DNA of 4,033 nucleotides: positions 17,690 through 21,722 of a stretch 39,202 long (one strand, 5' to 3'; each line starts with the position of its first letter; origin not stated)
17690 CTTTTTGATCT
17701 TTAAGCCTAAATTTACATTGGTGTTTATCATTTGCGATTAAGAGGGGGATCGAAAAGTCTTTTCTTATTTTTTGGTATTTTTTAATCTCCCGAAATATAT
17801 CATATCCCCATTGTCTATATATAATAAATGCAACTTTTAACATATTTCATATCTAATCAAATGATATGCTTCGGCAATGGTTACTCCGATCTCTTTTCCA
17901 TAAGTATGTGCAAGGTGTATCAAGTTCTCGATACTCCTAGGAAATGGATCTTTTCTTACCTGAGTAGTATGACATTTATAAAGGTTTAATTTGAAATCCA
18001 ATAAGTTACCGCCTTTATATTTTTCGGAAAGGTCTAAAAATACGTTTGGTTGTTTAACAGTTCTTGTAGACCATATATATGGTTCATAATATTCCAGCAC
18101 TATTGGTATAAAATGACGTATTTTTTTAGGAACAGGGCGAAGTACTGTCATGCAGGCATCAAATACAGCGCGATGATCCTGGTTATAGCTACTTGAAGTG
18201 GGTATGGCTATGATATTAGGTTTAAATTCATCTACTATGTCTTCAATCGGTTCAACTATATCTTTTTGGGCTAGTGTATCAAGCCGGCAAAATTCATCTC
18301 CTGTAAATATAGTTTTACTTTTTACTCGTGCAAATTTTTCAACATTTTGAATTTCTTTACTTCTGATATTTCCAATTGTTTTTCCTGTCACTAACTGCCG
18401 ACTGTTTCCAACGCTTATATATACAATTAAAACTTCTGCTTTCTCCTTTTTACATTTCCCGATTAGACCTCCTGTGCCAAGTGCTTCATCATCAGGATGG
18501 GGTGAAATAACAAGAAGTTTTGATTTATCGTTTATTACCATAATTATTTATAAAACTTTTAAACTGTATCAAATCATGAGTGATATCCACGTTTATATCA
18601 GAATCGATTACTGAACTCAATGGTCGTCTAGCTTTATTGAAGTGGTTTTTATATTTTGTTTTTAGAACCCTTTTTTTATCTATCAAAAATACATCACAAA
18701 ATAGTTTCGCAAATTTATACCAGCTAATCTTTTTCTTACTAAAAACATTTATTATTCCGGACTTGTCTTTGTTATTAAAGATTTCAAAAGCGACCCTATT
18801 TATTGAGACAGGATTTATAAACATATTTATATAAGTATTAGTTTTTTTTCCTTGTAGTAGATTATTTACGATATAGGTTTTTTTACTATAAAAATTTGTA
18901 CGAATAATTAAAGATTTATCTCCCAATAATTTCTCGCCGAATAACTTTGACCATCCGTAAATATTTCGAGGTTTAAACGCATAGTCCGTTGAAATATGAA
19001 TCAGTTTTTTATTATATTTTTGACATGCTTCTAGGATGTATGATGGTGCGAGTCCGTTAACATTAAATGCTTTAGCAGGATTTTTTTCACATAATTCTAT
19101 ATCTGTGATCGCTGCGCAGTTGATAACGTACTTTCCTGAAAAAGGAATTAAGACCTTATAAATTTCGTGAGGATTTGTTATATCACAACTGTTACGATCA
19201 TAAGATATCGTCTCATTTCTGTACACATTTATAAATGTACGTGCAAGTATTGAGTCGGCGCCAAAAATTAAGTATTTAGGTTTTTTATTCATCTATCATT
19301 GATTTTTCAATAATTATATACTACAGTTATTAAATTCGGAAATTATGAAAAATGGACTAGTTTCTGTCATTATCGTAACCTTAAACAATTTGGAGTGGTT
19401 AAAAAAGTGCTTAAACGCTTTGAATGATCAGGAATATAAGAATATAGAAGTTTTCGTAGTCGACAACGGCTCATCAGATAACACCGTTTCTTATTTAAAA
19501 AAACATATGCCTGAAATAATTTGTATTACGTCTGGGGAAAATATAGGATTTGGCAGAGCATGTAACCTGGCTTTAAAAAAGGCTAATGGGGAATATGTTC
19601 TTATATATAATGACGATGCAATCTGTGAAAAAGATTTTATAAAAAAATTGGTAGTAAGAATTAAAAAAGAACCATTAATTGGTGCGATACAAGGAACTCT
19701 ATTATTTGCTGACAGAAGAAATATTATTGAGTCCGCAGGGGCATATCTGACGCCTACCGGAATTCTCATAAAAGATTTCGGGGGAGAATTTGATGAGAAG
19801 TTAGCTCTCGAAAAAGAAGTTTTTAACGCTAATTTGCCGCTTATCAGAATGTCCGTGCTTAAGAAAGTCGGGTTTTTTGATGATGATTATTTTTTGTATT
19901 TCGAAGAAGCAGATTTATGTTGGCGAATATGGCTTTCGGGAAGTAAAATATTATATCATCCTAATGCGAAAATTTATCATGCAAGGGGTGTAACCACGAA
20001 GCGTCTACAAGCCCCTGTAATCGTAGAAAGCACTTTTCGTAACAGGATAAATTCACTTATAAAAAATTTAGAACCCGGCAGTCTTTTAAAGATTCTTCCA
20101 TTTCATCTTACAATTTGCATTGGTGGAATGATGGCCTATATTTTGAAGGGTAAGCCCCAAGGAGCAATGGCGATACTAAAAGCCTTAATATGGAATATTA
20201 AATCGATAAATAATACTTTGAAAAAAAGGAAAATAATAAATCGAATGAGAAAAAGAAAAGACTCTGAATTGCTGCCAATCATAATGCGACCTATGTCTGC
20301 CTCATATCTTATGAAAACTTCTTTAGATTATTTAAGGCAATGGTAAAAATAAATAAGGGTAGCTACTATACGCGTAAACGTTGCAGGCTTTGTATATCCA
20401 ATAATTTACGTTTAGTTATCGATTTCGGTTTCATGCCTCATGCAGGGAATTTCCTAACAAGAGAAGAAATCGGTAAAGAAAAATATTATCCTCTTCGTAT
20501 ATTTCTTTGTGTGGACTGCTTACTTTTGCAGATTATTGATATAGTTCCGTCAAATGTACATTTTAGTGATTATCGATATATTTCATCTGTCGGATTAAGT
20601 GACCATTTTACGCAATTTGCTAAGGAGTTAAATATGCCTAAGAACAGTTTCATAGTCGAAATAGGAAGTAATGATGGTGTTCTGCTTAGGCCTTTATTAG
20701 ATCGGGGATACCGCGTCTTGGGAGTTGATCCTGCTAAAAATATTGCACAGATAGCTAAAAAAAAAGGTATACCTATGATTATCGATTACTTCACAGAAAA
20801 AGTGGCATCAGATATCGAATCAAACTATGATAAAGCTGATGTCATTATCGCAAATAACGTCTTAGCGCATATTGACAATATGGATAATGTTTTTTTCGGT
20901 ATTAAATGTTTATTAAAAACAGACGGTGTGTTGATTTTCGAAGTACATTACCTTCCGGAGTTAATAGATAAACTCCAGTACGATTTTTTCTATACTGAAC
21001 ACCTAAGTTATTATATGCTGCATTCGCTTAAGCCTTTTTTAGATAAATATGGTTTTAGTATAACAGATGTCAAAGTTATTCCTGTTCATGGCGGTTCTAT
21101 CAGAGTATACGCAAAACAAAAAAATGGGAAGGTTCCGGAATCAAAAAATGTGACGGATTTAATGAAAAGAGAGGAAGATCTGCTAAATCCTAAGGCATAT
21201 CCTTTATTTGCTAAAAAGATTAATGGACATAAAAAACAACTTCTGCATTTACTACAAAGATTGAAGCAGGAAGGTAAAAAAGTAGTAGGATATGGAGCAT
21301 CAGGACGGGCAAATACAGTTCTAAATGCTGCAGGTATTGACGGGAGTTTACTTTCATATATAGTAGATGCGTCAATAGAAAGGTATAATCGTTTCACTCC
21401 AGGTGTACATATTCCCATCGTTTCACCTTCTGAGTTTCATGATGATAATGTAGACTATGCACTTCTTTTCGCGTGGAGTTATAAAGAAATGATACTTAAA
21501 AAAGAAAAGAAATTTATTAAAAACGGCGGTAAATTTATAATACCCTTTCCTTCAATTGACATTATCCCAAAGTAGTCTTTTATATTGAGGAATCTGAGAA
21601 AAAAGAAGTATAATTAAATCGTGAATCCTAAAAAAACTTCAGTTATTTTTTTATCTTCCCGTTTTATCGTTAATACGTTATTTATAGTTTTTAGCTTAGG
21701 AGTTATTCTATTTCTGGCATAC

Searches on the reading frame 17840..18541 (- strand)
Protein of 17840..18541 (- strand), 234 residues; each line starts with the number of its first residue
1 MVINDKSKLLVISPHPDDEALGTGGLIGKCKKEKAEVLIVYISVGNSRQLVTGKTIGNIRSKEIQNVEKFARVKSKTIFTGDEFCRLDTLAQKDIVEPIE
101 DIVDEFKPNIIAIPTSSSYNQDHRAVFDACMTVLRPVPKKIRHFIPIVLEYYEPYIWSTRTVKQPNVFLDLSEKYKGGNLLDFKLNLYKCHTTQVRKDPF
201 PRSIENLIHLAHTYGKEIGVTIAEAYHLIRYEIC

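Call 24: search_protein_families(library=pfam, proteins=[window:17840-18541:-], max_evalue=0.0001)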
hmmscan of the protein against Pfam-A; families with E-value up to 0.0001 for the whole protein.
window:17840-18541:- (234 aa): 1 family
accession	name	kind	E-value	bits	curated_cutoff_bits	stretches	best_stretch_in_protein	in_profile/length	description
PF02585.22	PIG-L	-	2e-21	77.2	28.2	1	10-133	1-128/129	GlcNAc-PI de-N-acetylase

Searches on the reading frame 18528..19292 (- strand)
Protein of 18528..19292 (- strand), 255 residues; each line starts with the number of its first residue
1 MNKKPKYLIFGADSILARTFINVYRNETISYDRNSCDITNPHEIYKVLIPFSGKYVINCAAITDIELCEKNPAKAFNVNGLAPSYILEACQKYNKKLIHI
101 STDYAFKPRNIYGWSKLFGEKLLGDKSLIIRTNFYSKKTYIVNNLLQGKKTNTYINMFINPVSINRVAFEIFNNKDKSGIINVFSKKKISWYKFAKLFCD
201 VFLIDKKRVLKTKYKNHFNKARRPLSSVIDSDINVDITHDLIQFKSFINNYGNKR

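Call 24: search_protein_families(library=pfam, proteins=[window:18528-19292:-], max_evalue=0.0001)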
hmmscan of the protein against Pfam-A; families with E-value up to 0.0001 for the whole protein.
window:18528-19292:- (255 aa): 4 families
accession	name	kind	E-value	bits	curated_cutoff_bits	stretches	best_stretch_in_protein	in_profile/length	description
PF04321.23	RmlD_sub_bind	-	9.6e-30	104.1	27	1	7-232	3-261/287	RmlD substrate binding domain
PF02719.21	Polysacc_synt_2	-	3.9e-14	52.9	20.2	1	34-126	59-152/293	Polysaccharide biosynthesis protein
PF01370.27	Epimerase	-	1.3e-09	38.2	20.9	1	32-120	44-150/240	NAD dependent epimerase/dehydratase family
PF16363.11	GDP_Man_Dehyd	-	1.5e-07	31.7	27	1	30-106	53-133/332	GDP-mannose 4,6 dehydratase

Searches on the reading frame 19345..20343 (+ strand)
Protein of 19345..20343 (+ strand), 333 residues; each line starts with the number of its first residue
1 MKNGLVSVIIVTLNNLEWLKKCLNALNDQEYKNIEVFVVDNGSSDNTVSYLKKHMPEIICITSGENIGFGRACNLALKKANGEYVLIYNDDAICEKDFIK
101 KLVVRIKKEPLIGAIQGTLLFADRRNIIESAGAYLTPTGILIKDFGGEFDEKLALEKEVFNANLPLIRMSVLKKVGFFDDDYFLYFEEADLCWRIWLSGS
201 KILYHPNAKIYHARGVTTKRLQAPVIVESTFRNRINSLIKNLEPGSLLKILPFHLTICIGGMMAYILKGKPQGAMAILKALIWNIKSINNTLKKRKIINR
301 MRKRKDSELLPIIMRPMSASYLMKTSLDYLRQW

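Call 24: search_protein_families(library=pfam, proteins=[window:19345-20343:+], max_evalue=0.0001)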
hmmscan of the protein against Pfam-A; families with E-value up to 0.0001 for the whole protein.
window:19345-20343:+ (333 aa): 3 families
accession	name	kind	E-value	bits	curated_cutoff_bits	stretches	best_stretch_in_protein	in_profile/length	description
PF00535.33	Glycos_transf_2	-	1.1e-29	104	23.3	1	7-130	1-127/168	Glycosyl transferase family 2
PF13641.12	Glyco_tranf_2_3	-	8.8e-15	55.8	27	1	6-216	3-215/230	Glycosyltransferase like family 2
PF10111.15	Glyco_tranf_2_2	-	6.8e-06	26.2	27.3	1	11-182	6-185/276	Glycosyltransferase like family 2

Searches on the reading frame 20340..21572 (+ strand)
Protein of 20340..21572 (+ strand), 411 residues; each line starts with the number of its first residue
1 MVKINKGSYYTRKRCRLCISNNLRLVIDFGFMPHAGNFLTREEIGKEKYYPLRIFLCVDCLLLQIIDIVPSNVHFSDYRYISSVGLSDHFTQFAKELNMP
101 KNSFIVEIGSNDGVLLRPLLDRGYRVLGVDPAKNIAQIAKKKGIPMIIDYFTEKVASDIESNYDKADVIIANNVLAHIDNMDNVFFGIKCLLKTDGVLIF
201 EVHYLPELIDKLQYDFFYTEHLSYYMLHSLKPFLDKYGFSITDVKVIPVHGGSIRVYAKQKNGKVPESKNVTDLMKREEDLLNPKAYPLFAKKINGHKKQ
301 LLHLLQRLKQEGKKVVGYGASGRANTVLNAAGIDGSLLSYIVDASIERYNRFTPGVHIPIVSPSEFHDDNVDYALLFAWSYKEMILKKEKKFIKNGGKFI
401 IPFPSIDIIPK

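Call 24: search_protein_families(library=pfam, proteins=[window:20340-21572:+], max_evalue=0.0001)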
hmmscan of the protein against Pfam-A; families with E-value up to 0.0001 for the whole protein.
window:20340-21572:+ (411 aa): 7 families
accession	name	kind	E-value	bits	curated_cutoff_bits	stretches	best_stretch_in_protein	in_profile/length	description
PF08484.17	Methyltransf_14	-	1.3e-49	168.6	23.5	1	248-404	1-160/160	C-methyltransferase C-terminal domain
PF13489.12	Methyltransf_23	-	8.5e-19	68.3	27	1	100-242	21-162/164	Methyltransferase domain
PF08421.16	Methyltransf_13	-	1.9e-16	60.4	31.3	1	15-75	1-62/62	Putative zinc binding domain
PF08241.18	Methyltransf_11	-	2.9e-10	41.1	21.2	1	107-200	2-95/95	Methyltransferase domain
PF08242.18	Methyltransf_12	-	3.3e-10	41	30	1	106-198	1-98/98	Methyltransferase domain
PF13649.12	Methyltransf_25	-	3.8e-07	31.2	27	1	105-196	1-97/97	Methyltransferase domain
PF13847.12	Methyltransf_31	-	4.1e-06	27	27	1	132-218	44-128/145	Methyltransferase domain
